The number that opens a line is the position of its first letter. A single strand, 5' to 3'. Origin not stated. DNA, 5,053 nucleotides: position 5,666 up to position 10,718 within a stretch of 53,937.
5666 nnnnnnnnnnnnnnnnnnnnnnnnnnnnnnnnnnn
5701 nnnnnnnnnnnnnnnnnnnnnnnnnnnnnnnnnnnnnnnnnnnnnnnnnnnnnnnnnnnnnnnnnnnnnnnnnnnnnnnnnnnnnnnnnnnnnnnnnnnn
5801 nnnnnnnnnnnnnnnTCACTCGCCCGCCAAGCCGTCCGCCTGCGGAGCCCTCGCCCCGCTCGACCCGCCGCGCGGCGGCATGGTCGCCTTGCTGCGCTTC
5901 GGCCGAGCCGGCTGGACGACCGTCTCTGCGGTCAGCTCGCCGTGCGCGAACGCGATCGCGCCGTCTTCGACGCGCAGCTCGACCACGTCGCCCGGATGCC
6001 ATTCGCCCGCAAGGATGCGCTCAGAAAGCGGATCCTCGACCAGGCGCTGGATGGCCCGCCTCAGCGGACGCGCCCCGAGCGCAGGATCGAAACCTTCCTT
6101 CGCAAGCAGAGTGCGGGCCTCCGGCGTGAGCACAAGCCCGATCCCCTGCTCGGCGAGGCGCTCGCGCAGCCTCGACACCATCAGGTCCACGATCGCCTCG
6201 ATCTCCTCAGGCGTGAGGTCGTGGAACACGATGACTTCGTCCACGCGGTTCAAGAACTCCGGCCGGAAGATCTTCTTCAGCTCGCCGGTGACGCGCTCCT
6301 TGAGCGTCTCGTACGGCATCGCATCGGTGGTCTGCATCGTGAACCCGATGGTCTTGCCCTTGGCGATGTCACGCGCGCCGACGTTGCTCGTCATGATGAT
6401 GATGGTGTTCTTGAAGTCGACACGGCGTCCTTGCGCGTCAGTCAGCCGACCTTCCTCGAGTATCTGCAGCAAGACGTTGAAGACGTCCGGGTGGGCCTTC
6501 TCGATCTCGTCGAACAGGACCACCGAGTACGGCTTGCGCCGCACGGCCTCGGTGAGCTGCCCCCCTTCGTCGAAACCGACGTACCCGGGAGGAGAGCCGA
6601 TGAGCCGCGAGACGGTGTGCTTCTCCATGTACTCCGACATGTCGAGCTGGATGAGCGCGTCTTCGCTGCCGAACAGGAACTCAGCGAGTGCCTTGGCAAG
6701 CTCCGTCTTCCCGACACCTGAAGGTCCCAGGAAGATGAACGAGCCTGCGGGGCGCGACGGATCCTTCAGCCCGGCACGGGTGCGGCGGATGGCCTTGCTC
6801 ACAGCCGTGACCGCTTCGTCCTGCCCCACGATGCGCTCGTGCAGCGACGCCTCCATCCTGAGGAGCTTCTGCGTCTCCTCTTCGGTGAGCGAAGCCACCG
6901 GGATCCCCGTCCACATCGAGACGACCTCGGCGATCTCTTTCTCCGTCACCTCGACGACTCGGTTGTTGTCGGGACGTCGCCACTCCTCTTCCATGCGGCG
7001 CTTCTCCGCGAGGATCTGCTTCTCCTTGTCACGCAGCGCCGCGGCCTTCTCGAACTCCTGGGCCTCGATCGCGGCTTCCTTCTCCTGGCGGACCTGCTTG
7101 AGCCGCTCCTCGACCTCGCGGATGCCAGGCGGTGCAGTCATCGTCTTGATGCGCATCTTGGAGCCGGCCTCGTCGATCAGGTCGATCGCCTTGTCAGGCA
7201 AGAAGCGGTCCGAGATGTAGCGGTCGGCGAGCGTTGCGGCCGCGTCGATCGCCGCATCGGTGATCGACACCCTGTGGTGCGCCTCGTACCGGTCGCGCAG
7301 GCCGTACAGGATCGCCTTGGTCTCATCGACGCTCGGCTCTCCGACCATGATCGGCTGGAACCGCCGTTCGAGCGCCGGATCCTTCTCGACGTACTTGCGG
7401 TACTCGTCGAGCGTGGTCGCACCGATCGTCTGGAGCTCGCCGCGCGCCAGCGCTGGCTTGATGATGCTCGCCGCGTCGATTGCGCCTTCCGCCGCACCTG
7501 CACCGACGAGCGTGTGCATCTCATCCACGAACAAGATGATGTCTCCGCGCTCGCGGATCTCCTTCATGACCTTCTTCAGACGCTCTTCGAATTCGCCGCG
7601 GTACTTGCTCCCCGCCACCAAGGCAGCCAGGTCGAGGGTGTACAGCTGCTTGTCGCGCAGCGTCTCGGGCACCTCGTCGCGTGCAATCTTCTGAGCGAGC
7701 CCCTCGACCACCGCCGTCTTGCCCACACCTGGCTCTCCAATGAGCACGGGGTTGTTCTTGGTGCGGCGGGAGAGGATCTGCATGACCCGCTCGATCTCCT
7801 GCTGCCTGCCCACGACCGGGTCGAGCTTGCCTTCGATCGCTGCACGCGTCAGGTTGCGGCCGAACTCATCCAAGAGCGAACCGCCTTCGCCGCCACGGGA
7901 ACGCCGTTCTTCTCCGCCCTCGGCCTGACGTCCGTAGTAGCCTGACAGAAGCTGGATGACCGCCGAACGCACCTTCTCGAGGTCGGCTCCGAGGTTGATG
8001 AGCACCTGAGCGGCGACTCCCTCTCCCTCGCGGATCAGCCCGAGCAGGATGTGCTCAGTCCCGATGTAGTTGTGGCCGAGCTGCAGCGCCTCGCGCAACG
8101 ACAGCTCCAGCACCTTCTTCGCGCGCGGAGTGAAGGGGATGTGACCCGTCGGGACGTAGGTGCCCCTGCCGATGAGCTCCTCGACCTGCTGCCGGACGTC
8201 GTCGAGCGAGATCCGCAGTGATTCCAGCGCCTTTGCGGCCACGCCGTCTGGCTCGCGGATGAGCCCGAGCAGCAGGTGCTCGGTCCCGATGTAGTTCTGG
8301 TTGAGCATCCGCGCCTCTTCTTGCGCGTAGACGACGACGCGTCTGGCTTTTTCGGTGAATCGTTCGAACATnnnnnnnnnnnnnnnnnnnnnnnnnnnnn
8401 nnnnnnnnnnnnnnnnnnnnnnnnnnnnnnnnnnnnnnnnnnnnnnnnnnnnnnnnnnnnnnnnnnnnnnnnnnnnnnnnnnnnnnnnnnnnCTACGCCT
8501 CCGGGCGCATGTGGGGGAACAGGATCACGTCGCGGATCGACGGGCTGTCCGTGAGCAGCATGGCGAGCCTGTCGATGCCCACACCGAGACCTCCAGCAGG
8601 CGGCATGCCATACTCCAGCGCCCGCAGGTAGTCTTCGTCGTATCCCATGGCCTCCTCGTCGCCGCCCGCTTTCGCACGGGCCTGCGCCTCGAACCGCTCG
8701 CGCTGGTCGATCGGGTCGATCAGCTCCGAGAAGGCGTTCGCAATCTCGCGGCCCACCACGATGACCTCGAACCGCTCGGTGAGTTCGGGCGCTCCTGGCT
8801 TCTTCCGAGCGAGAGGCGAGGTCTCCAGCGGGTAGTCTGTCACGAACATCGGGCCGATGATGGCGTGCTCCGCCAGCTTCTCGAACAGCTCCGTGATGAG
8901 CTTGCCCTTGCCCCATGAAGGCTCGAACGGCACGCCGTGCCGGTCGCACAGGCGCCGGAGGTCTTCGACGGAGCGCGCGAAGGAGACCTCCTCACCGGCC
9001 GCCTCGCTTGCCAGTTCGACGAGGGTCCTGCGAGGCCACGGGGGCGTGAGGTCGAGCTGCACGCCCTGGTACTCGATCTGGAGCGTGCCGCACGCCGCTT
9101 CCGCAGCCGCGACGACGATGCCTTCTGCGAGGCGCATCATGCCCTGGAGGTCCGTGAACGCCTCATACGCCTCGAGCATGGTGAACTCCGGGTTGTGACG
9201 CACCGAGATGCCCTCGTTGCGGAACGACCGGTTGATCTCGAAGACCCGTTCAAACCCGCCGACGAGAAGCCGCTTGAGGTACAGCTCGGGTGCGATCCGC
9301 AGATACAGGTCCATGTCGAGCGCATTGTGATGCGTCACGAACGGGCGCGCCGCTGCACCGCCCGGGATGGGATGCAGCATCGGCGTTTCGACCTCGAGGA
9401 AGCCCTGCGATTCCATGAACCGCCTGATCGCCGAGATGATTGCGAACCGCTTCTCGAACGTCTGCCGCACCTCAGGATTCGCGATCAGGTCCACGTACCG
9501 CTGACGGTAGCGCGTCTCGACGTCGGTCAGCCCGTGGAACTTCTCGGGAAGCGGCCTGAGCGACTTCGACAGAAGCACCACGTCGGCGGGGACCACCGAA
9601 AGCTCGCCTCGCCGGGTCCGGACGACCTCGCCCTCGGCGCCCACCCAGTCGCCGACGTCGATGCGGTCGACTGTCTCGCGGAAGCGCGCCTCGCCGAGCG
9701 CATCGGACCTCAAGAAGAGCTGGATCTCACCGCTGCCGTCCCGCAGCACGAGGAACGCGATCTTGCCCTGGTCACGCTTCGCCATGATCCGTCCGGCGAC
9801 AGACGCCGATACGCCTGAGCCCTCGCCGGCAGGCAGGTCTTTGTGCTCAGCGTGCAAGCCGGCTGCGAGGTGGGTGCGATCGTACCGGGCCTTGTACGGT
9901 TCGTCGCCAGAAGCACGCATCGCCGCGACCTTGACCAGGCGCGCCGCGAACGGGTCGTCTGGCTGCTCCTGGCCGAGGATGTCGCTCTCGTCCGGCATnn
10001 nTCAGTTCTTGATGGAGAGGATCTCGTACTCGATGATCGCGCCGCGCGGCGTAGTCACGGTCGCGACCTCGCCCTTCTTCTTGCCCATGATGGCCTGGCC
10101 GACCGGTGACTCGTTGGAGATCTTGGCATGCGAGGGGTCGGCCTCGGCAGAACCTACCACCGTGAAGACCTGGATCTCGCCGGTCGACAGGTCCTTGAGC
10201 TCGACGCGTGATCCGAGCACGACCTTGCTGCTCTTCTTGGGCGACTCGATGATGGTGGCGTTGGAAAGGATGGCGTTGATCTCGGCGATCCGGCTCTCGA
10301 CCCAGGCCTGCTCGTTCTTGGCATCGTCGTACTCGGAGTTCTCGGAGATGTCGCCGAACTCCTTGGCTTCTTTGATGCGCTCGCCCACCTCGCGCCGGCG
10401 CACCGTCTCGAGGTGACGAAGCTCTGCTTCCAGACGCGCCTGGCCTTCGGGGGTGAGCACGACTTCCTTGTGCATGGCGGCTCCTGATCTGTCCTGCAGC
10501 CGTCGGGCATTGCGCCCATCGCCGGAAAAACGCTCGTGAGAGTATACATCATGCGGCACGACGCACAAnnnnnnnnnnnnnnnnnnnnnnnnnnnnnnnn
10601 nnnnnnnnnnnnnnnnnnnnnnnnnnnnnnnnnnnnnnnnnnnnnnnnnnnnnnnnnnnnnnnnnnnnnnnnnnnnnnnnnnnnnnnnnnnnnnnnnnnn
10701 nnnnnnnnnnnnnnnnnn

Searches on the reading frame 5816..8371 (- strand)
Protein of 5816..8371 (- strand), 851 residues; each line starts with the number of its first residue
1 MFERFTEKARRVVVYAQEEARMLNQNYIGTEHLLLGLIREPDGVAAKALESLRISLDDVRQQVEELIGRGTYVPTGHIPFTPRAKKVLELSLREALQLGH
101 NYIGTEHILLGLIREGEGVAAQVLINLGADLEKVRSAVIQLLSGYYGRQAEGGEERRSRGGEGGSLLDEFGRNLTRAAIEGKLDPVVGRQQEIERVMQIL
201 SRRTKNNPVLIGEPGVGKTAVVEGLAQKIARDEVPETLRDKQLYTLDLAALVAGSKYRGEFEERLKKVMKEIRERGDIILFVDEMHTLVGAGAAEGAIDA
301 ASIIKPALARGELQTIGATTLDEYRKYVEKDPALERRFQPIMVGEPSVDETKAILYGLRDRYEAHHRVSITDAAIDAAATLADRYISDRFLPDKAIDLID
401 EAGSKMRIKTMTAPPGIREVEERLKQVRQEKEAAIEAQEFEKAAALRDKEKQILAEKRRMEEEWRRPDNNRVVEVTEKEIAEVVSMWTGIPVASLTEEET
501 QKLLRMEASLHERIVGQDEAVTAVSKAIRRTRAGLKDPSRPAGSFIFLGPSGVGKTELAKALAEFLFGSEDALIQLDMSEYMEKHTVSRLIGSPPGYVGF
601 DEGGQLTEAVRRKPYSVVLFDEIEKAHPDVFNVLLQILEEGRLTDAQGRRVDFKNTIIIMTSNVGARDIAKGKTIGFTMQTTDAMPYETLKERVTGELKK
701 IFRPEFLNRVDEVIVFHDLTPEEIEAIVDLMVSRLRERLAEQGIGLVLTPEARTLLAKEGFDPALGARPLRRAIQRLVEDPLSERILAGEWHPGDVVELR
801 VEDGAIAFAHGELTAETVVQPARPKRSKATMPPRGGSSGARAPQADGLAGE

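Call 76: search_protein_families(library=pfam, proteins=[window:5816-8371:-], max_evalue=0.00001)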
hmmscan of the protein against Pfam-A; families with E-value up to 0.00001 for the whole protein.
window:5816-8371:- (851 aa): 16 families
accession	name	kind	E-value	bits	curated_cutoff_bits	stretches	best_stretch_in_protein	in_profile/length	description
PF07724.20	AAA_2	-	7.9e-73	244.4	27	1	540-713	1-166/166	AAA domain (Cdc48 subfamily)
PF02861.25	Clp_N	-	6e-38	129.2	20.7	2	16-68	1-53/53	Clp amino terminal domain, pathogenicity island component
PF17871.7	AAA_lid_9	-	3.8e-33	114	22.8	1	347-449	1-103/104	AAA lid domain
PF10431.15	ClpB_D2-small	-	2.3e-27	95.3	21.9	1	719-798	1-80/81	C-terminal, D2-small domain, of ClpB protein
PF00004.35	AAA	-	1.8e-22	80.7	21.2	2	209-321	2-110/131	ATPase family associated with various cellular activities (AAA)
PF07728.20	AAA_5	-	6.9e-21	75.2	22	1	545-666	2-125/139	AAA domain (dynein-related subfamily)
PF13191.12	AAA_16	-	8e-13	49.7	32.6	1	186-233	2-52/167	AAA ATPase domain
PF13401.12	AAA_22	-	2.3e-11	44.6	27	0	203-290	3-97/130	AAA domain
PF00158.32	Sigma54_activat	-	1.9e-09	37.8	20.2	1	527-663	7-142/168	Sigma-54 interaction domain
PF05621.17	TniB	-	2.6e-07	30.7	22.4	0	193-343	23-184/189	Bacterial TniB protein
PF13238.12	AAA_18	-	4e-07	31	29.4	0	210-277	3-68/128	AAA domain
PF01637.24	ATPase_2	-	8.5e-07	29.4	33.2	0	188-229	3-44/225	ATPase domain predominantly from Archaea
PF20720.3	nSTAND3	-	9.9e-07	29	27.2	0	192-233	6-45/155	Novel STAND NTPase 3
PF01695.23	IstB_IS21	-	1.7e-06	28.2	24.1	0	201-270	88-153/238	IstB-like ATP binding protein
PF02151.25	UVR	-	3e-06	27.2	21.5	1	421-453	1-33/36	UvrB/uvrC motif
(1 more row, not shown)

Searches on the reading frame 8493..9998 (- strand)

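Call 76: search_protein_families(library=pfam, proteins=[window:8493-9998:-], max_evalue=0.00001)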
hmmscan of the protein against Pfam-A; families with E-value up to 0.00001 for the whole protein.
window:8493-9998:- (501 aa): 2 families
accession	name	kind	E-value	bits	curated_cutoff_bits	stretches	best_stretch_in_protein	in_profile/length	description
PF00152.25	tRNA-synt_2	-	1.8e-88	297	25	1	160-497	2-307/308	tRNA synthetases class II (D, K and N)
PF01336.31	tRNA_anti-codon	-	5e-17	62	27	1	66-142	2-74/75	OB-fold nucleic acid binding domain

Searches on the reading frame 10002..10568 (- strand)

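Call 76: search_protein_families(library=pfam, proteins=[window:10002-10568:-], max_evalue=0.00001)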
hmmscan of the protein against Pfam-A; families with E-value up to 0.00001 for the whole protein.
window:10002-10568:- (188 aa): 2 families
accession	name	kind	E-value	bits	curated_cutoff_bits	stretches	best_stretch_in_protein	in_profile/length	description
PF03449.20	GreA_GreB_N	-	4.8e-27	94.4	24.5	1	37-106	2-71/71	Transcription elongation factor, N-terminal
PF01272.25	GreA_GreB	-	7.2e-26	90.4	26.9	1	113-187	3-76/77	Transcription elongation factor, GreA/GreB, C-term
